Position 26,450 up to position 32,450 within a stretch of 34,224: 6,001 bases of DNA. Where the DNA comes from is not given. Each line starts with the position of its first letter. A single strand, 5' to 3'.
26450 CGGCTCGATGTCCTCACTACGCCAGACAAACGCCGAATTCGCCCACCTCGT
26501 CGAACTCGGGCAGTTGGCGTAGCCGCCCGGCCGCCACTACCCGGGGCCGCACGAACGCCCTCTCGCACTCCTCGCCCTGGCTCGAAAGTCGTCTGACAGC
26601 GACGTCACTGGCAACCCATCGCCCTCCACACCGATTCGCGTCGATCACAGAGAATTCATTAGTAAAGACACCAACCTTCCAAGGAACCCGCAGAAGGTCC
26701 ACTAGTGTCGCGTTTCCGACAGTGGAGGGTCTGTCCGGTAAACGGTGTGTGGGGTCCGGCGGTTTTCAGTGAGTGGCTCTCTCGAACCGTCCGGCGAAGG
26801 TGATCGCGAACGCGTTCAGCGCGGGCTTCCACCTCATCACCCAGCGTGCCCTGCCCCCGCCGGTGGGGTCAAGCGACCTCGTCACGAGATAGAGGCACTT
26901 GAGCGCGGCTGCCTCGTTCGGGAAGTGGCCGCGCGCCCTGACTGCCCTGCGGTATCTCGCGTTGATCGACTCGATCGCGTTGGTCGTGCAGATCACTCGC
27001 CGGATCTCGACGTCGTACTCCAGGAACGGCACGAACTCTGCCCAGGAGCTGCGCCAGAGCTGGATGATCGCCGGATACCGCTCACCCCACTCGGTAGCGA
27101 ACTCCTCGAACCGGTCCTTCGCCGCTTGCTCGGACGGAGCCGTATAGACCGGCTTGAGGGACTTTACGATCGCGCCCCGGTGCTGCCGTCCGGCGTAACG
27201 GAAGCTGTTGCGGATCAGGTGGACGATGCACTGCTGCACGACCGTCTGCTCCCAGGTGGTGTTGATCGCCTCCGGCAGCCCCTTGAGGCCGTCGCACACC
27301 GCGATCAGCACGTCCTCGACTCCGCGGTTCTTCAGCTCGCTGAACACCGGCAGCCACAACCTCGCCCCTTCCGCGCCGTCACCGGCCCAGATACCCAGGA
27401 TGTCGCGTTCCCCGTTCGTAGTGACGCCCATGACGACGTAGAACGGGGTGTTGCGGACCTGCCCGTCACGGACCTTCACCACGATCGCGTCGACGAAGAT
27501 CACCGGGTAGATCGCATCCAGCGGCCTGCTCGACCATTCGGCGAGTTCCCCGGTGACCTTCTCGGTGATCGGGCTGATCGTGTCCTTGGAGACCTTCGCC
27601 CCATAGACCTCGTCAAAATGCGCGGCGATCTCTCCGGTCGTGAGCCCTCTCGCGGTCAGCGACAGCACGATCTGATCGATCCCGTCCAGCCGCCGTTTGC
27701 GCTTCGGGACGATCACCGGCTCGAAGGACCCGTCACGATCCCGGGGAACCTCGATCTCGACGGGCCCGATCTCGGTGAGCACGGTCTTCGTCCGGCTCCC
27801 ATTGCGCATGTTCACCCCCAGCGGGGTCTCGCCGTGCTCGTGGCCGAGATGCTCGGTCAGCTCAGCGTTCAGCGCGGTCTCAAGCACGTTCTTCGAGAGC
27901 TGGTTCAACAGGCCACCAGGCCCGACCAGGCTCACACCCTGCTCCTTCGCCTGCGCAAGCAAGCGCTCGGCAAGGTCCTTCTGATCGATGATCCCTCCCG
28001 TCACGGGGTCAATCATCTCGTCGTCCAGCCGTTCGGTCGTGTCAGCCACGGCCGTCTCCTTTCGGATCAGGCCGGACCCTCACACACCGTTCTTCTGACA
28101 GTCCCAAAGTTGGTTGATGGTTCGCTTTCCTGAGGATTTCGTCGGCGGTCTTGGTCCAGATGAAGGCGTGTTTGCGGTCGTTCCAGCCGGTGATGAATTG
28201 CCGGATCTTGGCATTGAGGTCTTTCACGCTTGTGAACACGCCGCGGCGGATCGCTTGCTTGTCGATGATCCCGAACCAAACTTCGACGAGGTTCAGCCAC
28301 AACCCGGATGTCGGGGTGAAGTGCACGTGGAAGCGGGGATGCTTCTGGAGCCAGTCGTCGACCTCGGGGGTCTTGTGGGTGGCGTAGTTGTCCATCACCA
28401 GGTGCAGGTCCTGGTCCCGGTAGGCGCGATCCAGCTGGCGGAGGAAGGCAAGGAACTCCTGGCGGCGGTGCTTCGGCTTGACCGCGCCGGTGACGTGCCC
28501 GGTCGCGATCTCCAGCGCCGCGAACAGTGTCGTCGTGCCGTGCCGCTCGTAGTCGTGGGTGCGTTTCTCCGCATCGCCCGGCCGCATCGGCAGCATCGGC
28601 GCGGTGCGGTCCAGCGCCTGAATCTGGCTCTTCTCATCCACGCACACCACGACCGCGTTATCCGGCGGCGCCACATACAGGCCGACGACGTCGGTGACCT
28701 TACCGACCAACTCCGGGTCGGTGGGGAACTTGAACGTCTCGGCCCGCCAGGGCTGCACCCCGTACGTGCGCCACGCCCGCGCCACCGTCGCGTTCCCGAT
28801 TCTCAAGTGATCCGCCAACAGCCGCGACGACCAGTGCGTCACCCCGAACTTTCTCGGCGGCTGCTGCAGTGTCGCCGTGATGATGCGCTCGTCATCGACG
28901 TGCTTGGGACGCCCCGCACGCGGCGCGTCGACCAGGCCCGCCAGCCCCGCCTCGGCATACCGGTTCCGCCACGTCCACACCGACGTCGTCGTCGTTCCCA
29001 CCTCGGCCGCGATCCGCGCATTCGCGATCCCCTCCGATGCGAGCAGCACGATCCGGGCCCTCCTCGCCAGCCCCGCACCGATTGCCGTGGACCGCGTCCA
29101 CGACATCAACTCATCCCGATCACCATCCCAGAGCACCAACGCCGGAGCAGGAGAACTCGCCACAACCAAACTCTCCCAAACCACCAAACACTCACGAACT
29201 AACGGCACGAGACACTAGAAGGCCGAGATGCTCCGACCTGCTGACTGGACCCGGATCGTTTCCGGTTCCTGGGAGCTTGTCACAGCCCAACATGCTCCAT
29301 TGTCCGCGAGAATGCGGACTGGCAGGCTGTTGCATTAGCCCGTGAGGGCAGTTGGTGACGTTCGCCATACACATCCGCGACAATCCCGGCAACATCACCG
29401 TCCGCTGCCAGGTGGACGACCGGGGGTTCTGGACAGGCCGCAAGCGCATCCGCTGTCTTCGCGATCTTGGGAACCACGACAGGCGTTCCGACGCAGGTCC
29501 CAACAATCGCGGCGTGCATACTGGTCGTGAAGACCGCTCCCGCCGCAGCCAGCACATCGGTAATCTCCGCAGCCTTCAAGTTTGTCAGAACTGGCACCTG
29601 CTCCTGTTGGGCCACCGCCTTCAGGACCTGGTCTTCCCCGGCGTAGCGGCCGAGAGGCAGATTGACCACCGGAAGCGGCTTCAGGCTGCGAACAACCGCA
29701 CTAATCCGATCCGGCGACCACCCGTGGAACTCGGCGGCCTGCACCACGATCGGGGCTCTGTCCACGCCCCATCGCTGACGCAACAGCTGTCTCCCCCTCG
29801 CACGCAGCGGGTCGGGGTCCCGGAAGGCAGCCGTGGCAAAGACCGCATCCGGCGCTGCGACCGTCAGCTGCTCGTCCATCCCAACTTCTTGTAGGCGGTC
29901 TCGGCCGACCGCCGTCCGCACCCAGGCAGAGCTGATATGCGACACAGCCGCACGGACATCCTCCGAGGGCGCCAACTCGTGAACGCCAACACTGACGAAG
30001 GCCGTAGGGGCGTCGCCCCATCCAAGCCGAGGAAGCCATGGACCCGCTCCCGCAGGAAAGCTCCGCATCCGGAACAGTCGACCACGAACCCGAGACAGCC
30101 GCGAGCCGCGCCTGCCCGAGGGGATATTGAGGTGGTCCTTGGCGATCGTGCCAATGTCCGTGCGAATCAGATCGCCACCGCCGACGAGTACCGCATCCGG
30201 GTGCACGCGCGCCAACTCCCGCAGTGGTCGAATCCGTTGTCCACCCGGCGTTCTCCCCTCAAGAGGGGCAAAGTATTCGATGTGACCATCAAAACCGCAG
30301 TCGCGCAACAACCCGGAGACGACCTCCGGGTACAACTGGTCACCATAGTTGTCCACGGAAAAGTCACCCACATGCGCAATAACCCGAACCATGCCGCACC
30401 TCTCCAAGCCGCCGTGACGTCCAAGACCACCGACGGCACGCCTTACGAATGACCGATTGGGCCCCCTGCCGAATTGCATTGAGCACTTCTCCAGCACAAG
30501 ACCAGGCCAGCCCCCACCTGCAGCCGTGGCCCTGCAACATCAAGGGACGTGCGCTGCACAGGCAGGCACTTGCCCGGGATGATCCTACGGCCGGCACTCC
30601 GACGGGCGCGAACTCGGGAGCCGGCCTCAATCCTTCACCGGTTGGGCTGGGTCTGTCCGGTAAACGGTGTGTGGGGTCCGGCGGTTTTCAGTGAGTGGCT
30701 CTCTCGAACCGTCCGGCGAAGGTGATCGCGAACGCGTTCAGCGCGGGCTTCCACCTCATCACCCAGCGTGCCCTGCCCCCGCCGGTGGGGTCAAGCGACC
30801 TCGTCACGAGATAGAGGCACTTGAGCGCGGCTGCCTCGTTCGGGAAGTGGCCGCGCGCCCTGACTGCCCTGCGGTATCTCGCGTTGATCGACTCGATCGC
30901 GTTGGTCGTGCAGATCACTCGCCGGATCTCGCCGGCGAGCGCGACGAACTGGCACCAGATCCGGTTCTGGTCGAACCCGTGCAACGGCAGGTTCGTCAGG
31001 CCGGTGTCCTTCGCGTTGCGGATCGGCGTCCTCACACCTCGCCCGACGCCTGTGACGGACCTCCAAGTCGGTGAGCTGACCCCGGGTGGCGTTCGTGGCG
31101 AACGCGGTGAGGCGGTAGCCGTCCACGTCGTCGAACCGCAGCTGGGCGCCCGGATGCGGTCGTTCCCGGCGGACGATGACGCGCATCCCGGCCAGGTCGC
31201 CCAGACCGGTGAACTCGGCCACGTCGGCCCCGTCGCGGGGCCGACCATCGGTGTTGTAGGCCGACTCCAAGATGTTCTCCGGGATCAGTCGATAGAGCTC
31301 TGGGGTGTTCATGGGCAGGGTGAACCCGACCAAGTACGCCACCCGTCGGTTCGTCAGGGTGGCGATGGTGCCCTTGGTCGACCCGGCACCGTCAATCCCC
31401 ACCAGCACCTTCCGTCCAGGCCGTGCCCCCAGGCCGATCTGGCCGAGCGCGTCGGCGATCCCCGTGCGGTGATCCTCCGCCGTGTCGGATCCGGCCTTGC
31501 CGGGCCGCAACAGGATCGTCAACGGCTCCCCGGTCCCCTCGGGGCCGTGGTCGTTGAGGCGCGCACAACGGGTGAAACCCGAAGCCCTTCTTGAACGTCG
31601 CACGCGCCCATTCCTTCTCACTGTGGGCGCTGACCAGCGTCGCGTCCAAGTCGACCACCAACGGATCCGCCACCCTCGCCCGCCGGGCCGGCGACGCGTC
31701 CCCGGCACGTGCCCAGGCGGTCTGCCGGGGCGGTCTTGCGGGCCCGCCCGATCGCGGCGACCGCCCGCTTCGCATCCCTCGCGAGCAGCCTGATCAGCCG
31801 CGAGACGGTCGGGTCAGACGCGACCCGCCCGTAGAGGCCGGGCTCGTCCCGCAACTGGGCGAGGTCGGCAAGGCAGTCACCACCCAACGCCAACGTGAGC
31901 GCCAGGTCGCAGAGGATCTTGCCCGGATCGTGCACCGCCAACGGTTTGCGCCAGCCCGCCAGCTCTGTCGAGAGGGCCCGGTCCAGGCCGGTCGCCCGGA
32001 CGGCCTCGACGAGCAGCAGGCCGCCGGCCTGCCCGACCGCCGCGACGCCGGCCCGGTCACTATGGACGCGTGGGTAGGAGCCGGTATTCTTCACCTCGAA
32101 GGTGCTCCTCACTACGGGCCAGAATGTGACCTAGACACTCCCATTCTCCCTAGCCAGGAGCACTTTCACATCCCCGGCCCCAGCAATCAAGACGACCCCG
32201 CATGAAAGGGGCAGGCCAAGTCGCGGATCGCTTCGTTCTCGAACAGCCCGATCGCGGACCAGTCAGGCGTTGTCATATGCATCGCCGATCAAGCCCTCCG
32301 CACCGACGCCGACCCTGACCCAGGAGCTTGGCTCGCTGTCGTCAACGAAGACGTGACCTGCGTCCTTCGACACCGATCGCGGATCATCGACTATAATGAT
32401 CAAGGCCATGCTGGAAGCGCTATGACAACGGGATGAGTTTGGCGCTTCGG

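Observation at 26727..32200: Nested and decayed IS cluster: intact IS256 inserted into an IS630 element, plus a 283-bp identical IS256 fragment fused to a frameshifted IS1380 transposase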

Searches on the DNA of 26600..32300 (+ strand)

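Call 19: search_dna_similar(query=window:26600-32300:+, collection=plasmids, mode=near, max_rows=25)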
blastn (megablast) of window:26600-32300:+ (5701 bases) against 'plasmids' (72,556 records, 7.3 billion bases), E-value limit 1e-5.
Records with a match: 45; places in all: 76; records where one place covers at least 80% of the query: 0.
Best place of each record, by identity: >=99% 1; 80-90% 20; 60-80% 24.
By first word of the organism name: Streptomyces 17; Rhodococcus 9; Pseudonocardia 5; Arthrobacter 3; Pseudarthrobacter 2; Acidiphilium 2; Cupriavidus 2; Citricoccus 1; Paenarthrobacter 1; Tsukamurella 1; and 2 more.
By predicted mobility (MOB-suite, as given by PLSDB): mobilizable 21; non-mobilizable 17; conjugative 7.
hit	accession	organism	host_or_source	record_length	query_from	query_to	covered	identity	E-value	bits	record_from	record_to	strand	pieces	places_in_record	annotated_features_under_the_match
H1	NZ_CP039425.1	Citricoccus sp. SGAir0253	whole organism,air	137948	124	4331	29%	85.4%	0e+0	1728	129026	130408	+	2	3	IS256 family transposase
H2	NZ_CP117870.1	Arthrobacter agilis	cell culture,Middle part of the water ...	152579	126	4331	29%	85.0%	0e+0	1685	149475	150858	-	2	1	IS256 family transposase | hypothetical protein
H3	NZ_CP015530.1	Rhodococcus sp. WB1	soil,PCBs contaminated soil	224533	128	4332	29%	85.1%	0e+0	1696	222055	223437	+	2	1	none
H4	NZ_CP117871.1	Arthrobacter agilis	cell culture,Middle part of the water ...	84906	128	4331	29%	85.0%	0e+0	1681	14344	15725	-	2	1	IS256 family transposase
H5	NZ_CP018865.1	Arthrobacter crystallopoietes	single cell,soil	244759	128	4331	29%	84.3%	0e+0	1616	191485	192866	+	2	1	IS256 family transposase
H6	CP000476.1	Paenarthrobacter aurescens TC1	-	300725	127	4331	29%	83.2%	0e+0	1513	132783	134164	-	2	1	none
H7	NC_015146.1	Pseudarthrobacter phenanthrenivorans Sphe3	creosote-polluted soil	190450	118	1506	24%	83.1%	0e+0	1260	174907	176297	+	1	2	IS256 family transposase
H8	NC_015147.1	Pseudarthrobacter phenanthrenivorans Sphe3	creosote-polluted soil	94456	118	1506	24%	83.1%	0e+0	1260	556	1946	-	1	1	IS256 family transposase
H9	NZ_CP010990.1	Pseudonocardia sp. EC080625-04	Apterostigma dentigerum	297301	1508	2590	19%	82.5%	0e+0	940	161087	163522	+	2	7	IS3 family transposase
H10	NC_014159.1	Tsukamurella paurometabola DSM 20162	-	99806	193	4327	22%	71.4%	2e-41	280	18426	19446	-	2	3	IS256 family transposase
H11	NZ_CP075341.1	Rhodococcus ruber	-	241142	1508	2261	13%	83.1%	0e+0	684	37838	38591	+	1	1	none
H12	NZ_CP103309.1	Rhodococcus pyridinivorans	Sediment samples were collected from a ...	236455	1508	2261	13%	83.1%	0e+0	684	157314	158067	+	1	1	none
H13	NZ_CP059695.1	Gordonia rubripertincta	Cell culture,soil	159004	1508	2261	13%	83.1%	0e+0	684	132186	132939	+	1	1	none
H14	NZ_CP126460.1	Rhodococcus sp. AH-ZY2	single cell,soil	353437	1508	2261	13%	83.1%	0e+0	684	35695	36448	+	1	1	none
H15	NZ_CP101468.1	Rhodococcus gordoniae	water,poultry farm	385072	697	1414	13%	81.9%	3e-114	604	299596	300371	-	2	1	none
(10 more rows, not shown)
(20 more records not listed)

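Call 20: get_annotated_region(hit=H11, flank=1500)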
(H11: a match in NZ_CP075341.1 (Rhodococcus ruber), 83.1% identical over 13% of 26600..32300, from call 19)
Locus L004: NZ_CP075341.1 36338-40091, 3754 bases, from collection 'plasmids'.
description: Rhodococcus ruber strain ZM15 plasmid plas1, complete sequence
organism: Rhodococcus ruber (NCBI taxid 1830)
taxonomy: Bacteria; Actinomycetota; Actinomycetes; Mycobacteriales; Nocardiaceae; Rhodococcus; Rhodococcus ruber
host: -; source: -; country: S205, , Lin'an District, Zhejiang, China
typing (MOB-suite, as given by PLSDB): non-mobilizable; replicon rep_cluster_1732
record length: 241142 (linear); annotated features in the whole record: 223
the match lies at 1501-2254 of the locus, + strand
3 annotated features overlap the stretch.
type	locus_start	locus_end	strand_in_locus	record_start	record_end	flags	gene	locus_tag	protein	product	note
CDS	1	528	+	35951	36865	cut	-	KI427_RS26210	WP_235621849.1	alpha/beta hydrolase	-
CDS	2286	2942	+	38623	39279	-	-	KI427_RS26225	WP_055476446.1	N-carbamoylsarcosine amidohydrolase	-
CDS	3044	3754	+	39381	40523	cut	-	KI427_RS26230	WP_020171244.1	MFS transporter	GO:0055085 - transmembrane transport [Evidence IEA]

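Call 21: get_annotated_region(hit=H9, flank=1500)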
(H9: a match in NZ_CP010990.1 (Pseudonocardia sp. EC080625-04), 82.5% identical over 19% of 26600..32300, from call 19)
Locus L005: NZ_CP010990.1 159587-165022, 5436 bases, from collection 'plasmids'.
description: Pseudonocardia sp. EC080625-04 plasmid pFRP1-1, complete sequence
organism: Pseudonocardia sp. EC080625-04 (NCBI taxid 1096868)
taxonomy: Bacteria; Actinomycetota; Actinomycetes; Pseudonocardiales; Pseudonocardiaceae; Pseudonocardia; Pseudonocardia sp. EC080625-04
host: -; source: Apterostigma dentigerum; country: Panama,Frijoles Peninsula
typing (MOB-suite, as given by PLSDB): mobilizable; replicon rep_cluster_235; relaxase MOBF
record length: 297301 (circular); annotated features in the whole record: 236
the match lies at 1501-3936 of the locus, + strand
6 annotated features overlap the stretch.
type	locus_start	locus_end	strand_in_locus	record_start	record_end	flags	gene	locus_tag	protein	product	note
CDS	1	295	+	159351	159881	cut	-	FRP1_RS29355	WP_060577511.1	flavin reductase family protein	-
CDS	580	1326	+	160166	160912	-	-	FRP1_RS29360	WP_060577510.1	DUF6444 domain-containing protein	-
CDS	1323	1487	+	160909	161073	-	-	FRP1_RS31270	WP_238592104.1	transposase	-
CDS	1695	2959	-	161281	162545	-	-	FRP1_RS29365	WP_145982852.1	IS3 family transposase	-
CDS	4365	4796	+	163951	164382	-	-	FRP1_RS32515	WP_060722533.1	integrase core domain-containing protein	GO:0015074 - DNA integration [Evidence IEA]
CDS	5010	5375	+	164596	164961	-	-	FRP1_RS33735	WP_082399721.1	hypothetical protein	-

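Call 22: get_annotated_region(hit=H1, flank=300)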
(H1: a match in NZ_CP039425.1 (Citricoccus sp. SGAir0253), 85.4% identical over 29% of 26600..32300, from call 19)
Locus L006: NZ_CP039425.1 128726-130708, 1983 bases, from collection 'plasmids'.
description: Citricoccus sp. SGAir0253 plasmid unnamed1, complete sequence
organism: Citricoccus sp. SGAir0253 (NCBI taxid 2567881)
taxonomy: Bacteria; Actinomycetota; Actinomycetes; Micrococcales; Micrococcaceae; Citricoccus; Citricoccus sp. SGAir0253
host: -; source: whole organism,air; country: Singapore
typing (MOB-suite, as given by PLSDB): non-mobilizable
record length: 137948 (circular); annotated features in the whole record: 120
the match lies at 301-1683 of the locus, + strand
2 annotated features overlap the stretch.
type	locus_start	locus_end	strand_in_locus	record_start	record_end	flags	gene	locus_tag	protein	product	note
CDS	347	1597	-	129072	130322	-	-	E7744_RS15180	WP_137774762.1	IS256 family transposase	-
CDS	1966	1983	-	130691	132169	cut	-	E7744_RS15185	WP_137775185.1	benzaldehyde dehydrogenase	-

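Call 26: search_dna_similar(query=window:30900-32300:+, collection=plasmids, mode=distant, max_rows=15)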
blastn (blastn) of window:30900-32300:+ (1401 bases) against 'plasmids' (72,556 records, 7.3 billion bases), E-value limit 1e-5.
Records with a match: 132; places in all: 252; records where one place covers at least 80% of the query: 10.
Best place of each record, by identity: 80-90% 4; 60-80% 128.
By first word of the organism name: Streptomyces 71; Rhodococcus 30; Mycobacterium 11; Pseudonocardia 5; Dietzia 3; Gordonia 2; Kitasatospora 2; Arthrobacter 1; Pseudarthrobacter 1; Mycolicibacterium 1; and 5 more.
By predicted mobility (MOB-suite, as given by PLSDB): mobilizable 65; non-mobilizable 60; conjugative 7.
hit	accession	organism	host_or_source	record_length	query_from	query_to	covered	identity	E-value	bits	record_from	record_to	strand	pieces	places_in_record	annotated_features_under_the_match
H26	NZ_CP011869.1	Pseudonocardia sp. HH130629-09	Apterostigma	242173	26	1210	85%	67.4%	2e-94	355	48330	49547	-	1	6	IS1380 family transposase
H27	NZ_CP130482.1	Rhodococcus aetherivorans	Bacteria, whole organism,Rough variant ...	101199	55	1211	83%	67.6%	2e-92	347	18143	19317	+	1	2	IS1380-like element ISRer1 family transposase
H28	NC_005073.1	Rhodococcus erythropolis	-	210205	55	1211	83%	67.5%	6e-94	352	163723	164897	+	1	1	IS1380-like element ISRer1 family transposase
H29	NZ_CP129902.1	Rhodococcus ruber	soil,bacterial genome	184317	55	1211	83%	67.5%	6e-94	352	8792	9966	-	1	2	IS1380-like element ISRer1 family transposase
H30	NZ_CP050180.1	Rhodococcus pyridinivorans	bacterial pure culture,Soil sample from ...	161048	55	1211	83%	67.4%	2e-92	348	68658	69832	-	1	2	IS1380-like element ISRer1 family transposase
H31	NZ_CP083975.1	Rhodococcus rhodochrous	compost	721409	55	1211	83%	67.3%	1e-89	339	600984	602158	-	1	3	IS1380-like element ISRer1 family transposase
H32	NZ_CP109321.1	Streptomyces microflavus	-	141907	56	1268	87%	64.1%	2e-35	158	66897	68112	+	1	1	none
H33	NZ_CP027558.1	Rhodococcus rhodochrous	mixed culture,sewage tank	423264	55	1211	83%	66.4%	7e-80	306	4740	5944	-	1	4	none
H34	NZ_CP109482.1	Streptomyces sp. NBC_01450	-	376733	36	1210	84%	64.3%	5e-38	167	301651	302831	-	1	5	IS1380 family transposase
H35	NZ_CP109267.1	Streptomyces sp. NBC_01643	-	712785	56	1210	82%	64.6%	3e-41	178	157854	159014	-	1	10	IS1380 family transposase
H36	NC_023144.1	Rhodococcus pyridinivorans SB3094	-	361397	56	1094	74%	68.4%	3e-97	363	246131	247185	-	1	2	none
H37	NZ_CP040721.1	Rhodococcus pyridinivorans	prokaryote,Quinoline-degrading ...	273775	29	1094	76%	65.5%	8e-54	220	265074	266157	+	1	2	IS1380 family transposase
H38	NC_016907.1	Gordonia polyisoprenivorans VH2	-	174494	29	1093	76%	65.5%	2e-48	201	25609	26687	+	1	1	none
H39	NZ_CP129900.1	Rhodococcus ruber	soil,bacterial genome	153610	55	1078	73%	67.7%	4e-90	341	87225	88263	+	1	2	IS1380 family transposase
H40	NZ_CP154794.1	Rhodococcus aetherivorans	pure culture,soil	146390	56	1051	71%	68.6%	9e-98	366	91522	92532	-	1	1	IS1380 family transposase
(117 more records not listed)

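Call 27: get_annotated_region(hit=H28, flank=700)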
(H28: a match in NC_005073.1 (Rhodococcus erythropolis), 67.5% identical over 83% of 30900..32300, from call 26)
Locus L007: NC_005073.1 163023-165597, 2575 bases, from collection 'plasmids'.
description: Rhodococcus erythropolis plasmid pBD2, complete sequence
organism: Rhodococcus erythropolis (NCBI taxid 1833)
taxonomy: Bacteria; Actinomycetota; Actinomycetes; Mycobacteriales; Nocardiaceae; Rhodococcus; Rhodococcus erythropolis
host: -; source: -; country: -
typing (MOB-suite, as given by PLSDB): non-mobilizable
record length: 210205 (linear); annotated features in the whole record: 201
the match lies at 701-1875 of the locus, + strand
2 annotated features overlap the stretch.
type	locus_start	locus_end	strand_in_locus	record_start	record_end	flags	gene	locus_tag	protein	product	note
CDS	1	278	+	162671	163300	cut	-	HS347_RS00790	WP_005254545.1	response regulator transcription factor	GO:0000160 - phosphorelay signal transduction system [Evidence IEA]; GO:0006355 - regulation of DNA-templated ...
CDS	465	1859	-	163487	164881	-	-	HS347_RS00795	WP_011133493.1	IS1380-like element ISRer1 family transposase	-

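Call 28: get_annotated_region(hit=H26, flank=700)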
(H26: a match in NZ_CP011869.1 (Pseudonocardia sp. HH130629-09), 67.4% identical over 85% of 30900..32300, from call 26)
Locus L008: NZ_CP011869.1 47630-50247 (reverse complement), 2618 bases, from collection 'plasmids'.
description: Pseudonocardia sp. HH130629-09 plasmid pLS1-1, complete sequence
organism: Pseudonocardia sp. HH130629-09 (NCBI taxid 1641402)
taxonomy: Bacteria; Actinomycetota; Actinomycetes; Pseudonocardiales; Pseudonocardiaceae; Pseudonocardia; Pseudonocardia sp. HH130629-09
host: -; source: Apterostigma; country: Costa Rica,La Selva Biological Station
typing (MOB-suite, as given by PLSDB): mobilizable; replicon rep_cluster_235; relaxase MOBF
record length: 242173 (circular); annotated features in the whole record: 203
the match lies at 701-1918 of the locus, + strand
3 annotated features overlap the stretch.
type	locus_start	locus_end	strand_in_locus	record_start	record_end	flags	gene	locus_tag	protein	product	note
CDS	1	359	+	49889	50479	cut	-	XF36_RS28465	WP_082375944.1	DNA cytosine methyltransferase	-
CDS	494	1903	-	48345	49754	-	-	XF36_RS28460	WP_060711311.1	IS1380 family transposase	-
CDS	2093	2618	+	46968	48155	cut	-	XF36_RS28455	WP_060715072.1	DNA cytosine methyltransferase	-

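Call 35: get_annotated_region(hit=H2, flank=100)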
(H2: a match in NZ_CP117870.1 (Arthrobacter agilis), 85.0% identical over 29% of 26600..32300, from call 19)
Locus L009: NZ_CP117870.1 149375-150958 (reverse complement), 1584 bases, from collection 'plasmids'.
description: Arthrobacter agilis strain TMP24 plasmid pAAG24-152, complete sequence
organism: Arthrobacter agilis (NCBI taxid 37921)
taxonomy: Bacteria; Actinomycetota; Actinomycetes; Micrococcales; Micrococcaceae; Arthrobacter; Arthrobacter agilis
host: -; source: cell culture,Middle part of the water column of temporary meltwater pond; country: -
typing (MOB-suite, as given by PLSDB): mobilizable; relaxase MOBF
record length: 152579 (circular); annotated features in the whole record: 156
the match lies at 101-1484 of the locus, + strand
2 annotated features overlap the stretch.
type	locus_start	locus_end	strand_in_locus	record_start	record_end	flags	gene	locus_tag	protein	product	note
CDS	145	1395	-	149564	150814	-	-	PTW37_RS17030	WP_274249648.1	IS256 family transposase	-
CDS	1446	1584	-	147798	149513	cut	-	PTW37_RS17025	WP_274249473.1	hypothetical protein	-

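Call 36: get_annotated_region(hit=H3, flank=100)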
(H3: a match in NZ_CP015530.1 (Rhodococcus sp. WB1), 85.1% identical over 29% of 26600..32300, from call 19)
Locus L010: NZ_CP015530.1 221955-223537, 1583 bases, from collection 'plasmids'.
description: Rhodococcus sp. WB1 plasmid pWB1, complete sequence
organism: Rhodococcus sp. WB1 (NCBI taxid 1033922)
taxonomy: Bacteria; Actinomycetota; Actinomycetes; Mycobacteriales; Nocardiaceae; Rhodococcus; Rhodococcus sp. WB1
host: -; source: soil,PCBs contaminated soil; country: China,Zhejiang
typing (MOB-suite, as given by PLSDB): conjugative; relaxase MOBF; mating-pair formation MPF_T
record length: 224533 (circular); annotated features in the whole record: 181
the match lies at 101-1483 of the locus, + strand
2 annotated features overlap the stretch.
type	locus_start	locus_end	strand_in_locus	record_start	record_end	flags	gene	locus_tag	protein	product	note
CDS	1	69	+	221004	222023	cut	-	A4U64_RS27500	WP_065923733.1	hypothetical protein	-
CDS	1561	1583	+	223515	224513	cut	-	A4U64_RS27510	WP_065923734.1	DUF6615 family protein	-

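Call 37: get_annotated_region(hit=H5, flank=100)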
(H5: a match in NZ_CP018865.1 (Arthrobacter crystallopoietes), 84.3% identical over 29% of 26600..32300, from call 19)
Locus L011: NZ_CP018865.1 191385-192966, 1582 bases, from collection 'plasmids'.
description: Arthrobacter crystallopoietes strain DSM 20117 plasmid pLDW-10, complete sequence
organism: Arthrobacter crystallopoietes (NCBI taxid 37928)
taxonomy: Bacteria; Actinomycetota; Actinomycetes; Micrococcales; Micrococcaceae; Arthrobacter; Arthrobacter crystallopoietes
host: -; source: single cell,soil; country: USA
typing (MOB-suite, as given by PLSDB): conjugative; relaxase MOBP; mating-pair formation MPF_T
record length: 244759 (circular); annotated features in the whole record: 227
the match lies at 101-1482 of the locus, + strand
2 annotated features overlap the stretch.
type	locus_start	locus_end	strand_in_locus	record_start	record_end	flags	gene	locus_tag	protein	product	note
CDS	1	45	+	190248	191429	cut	-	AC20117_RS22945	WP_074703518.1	XdhC family protein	-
CDS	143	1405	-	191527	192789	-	-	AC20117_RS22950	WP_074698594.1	IS256 family transposase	-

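Call 38: get_annotated_region(hit=H7, flank=100)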
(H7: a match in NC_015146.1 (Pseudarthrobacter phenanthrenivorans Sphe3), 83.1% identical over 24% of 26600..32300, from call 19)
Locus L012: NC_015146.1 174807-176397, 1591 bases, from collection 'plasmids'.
description: Pseudarthrobacter phenanthrenivorans Sphe3 plasmid pASPHE301, complete sequence
organism: Pseudarthrobacter phenanthrenivorans Sphe3 (NCBI taxid 930171)
taxonomy: Bacteria; Actinomycetota; Actinomycetes; Micrococcales; Micrococcaceae; Pseudarthrobacter; Pseudarthrobacter phenanthrenivorans; Pseudarthrobacter phenanthrenivorans Sphe3
host: -; source: creosote-polluted soil; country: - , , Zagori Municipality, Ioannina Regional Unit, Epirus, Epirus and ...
typing (MOB-suite, as given by PLSDB): conjugative; replicon rep_cluster_1547; relaxase MOBP; mating-pair formation MPF_T
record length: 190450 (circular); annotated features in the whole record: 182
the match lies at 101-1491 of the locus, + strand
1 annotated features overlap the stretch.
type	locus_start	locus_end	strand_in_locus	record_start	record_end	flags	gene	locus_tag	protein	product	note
CDS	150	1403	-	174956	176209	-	-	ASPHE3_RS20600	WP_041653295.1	IS256 family transposase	-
